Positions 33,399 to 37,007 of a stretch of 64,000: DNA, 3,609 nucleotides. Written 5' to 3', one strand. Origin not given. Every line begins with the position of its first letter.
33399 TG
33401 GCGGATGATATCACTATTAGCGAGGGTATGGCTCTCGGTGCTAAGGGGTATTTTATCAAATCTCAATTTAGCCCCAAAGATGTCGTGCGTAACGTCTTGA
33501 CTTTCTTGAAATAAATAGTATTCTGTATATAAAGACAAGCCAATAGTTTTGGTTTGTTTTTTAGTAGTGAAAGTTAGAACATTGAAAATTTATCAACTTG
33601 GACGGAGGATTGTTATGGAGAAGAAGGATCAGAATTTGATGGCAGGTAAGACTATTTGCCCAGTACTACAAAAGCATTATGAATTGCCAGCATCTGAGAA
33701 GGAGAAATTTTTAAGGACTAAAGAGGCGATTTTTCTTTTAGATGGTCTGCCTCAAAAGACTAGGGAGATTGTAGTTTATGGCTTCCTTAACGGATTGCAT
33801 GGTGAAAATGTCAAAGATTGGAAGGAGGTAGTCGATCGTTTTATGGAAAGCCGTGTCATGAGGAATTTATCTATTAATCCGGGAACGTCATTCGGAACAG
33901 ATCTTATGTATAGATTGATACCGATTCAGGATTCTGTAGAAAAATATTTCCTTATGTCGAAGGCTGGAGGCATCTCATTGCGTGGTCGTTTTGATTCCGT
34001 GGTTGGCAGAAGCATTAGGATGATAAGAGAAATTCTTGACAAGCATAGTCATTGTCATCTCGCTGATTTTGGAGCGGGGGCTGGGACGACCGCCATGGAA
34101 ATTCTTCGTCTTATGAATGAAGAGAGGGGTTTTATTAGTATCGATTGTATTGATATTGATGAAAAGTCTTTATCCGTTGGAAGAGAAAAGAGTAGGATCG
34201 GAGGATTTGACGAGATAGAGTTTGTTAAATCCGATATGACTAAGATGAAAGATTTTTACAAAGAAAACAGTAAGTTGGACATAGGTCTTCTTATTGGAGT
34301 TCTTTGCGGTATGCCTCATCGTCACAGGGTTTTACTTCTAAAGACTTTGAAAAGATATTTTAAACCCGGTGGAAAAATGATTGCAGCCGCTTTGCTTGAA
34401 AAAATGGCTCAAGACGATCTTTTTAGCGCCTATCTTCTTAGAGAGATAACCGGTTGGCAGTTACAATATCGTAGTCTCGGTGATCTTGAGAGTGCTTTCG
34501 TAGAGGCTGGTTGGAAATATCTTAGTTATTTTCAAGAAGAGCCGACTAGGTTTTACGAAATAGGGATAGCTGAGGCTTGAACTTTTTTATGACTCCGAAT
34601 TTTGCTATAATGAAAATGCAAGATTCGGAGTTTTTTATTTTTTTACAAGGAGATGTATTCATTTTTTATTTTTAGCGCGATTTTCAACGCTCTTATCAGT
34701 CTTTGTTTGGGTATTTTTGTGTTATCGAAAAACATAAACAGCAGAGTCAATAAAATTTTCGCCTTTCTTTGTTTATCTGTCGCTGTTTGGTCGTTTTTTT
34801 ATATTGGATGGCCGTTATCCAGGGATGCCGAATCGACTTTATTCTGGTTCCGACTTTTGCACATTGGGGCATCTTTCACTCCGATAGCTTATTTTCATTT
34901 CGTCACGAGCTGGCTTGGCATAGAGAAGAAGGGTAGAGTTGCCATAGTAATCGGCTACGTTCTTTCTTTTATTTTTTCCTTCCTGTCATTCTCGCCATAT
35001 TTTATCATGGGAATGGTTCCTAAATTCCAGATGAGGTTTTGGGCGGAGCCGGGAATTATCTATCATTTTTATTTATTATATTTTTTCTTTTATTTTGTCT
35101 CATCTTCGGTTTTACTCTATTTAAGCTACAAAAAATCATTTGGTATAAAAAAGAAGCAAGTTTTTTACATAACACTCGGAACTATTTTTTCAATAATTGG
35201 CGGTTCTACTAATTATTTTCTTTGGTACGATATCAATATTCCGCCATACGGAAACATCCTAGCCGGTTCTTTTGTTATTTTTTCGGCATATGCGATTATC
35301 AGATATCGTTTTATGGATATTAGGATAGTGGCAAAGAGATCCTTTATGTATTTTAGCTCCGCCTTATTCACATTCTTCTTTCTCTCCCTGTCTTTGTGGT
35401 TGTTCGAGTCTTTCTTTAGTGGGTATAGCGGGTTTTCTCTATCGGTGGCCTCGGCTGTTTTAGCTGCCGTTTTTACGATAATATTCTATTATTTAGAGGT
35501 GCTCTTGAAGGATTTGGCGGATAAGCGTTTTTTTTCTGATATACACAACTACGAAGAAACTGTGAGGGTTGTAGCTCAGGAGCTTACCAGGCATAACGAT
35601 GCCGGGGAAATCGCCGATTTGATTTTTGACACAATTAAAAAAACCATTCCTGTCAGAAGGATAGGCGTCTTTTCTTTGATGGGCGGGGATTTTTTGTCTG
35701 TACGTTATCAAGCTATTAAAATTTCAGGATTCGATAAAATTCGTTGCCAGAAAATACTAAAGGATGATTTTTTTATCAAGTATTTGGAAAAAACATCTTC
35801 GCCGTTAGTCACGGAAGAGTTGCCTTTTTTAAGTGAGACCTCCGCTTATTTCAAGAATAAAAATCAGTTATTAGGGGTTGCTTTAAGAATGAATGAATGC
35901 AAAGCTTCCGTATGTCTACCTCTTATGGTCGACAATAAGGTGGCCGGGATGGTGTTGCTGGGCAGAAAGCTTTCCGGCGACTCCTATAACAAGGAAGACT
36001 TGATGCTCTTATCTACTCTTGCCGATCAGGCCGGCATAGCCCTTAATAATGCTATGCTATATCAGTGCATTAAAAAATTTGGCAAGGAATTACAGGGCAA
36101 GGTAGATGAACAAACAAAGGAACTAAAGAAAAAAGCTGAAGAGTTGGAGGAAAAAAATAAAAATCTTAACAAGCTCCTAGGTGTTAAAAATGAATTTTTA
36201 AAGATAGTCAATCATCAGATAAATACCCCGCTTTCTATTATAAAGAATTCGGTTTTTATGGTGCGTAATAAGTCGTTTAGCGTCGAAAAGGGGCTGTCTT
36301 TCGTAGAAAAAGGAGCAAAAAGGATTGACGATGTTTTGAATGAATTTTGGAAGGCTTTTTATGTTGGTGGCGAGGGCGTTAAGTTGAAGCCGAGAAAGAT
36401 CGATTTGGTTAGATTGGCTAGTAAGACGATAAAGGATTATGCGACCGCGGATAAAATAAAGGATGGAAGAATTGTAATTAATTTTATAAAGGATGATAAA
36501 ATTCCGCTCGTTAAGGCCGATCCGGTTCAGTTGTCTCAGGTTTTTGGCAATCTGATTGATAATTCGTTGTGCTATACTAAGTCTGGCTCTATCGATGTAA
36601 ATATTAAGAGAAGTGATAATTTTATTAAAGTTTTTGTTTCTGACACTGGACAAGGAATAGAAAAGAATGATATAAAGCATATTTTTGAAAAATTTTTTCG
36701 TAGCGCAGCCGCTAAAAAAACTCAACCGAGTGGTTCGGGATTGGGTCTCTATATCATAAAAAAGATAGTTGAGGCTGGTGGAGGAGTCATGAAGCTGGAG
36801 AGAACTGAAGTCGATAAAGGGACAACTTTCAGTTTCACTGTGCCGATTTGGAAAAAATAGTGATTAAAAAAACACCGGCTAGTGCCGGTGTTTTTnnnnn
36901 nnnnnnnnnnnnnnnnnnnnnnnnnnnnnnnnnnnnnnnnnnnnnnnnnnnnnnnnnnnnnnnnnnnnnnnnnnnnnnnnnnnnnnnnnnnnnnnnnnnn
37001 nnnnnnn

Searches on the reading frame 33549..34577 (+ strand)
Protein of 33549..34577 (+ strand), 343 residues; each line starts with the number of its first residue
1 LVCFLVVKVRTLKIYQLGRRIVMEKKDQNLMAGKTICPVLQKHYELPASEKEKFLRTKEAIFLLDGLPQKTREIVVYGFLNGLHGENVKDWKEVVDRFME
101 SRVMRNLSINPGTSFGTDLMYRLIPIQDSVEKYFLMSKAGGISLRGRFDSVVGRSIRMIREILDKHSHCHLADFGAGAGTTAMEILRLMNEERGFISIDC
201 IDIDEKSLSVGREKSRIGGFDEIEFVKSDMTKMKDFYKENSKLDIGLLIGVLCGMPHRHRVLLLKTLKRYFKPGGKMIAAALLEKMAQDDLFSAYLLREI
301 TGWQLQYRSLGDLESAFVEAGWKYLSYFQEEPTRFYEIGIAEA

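Call 12: search_protein_families(library=pfam, proteins=[window:33549-34577:+], max_evalue=0.001)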
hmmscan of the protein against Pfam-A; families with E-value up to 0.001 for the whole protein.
window:33549-34577:+ (343 aa): 8 families
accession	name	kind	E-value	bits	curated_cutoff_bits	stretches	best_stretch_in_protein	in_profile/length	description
PF13847.12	Methyltransf_31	-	5.2e-13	49.3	27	1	166-283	2-113/145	Methyltransferase domain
PF13649.12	Methyltransf_25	-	3.7e-08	34.4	27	1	173-275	3-97/97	Methyltransferase domain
PF01209.24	Ubie_methyltran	-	1.3e-07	31.7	20.1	1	166-279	46-151/233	ubiE/COQ5 methyltransferase family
PF08241.18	Methyltransf_11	-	8.3e-07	30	21.2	1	173-278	2-94/95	Methyltransferase domain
PF08242.18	Methyltransf_12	-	9.8e-07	29.9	30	1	173-276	2-97/98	Methyltransferase domain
PF13489.12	Methyltransf_23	-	7.2e-06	26.3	27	1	173-326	28-163/164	Methyltransferase domain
PF05175.20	MTS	-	0.00028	21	23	1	158-232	22-92/170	Methyltransferase small domain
PF13679.12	Methyltransf_32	-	0.00086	19.7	27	0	158-240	16-99/143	Methyltransferase domain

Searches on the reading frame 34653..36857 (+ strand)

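Call 12: search_protein_families(library=pfam, proteins=[window:34653-36857:+], max_evalue=0.001)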
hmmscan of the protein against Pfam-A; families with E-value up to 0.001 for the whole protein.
window:34653-36857:+ (735 aa): 8 families
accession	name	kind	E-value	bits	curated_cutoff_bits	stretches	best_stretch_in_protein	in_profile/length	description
PF02518.31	HATPase_c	-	4.3e-25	88.7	26.4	1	623-732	2-109/111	Histidine kinase-, DNA gyrase B-, and HSP90-like ATPase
PF16927.11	HisKA_7TM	-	1.5e-18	67.9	28.6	1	10-223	3-222/224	N-terminal 7TM region of histidine kinase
PF01590.32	GAF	-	3e-07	31.5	22.4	1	318-464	3-133/133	GAF domain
PF13185.12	GAF_2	-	3.4e-07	31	28.6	1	411-464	83-135/136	GAF domain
PF13492.12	GAF_3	-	1e-06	29.6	27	1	416-466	80-129/129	GAF domain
PF14501.12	HATPase_c_5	-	4.2e-05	23.8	22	1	625-718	4-91/102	GHKL domain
PF13589.12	HATPase_c_3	-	0.00026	21.4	25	1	630-699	6-77/137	Histidine kinase-, DNA gyrase B-, and HSP90-like ATPase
PF00512.31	HisKA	-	0.00035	21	26.9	0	512-565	2-57/66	His Kinase A (phospho-acceptor) domain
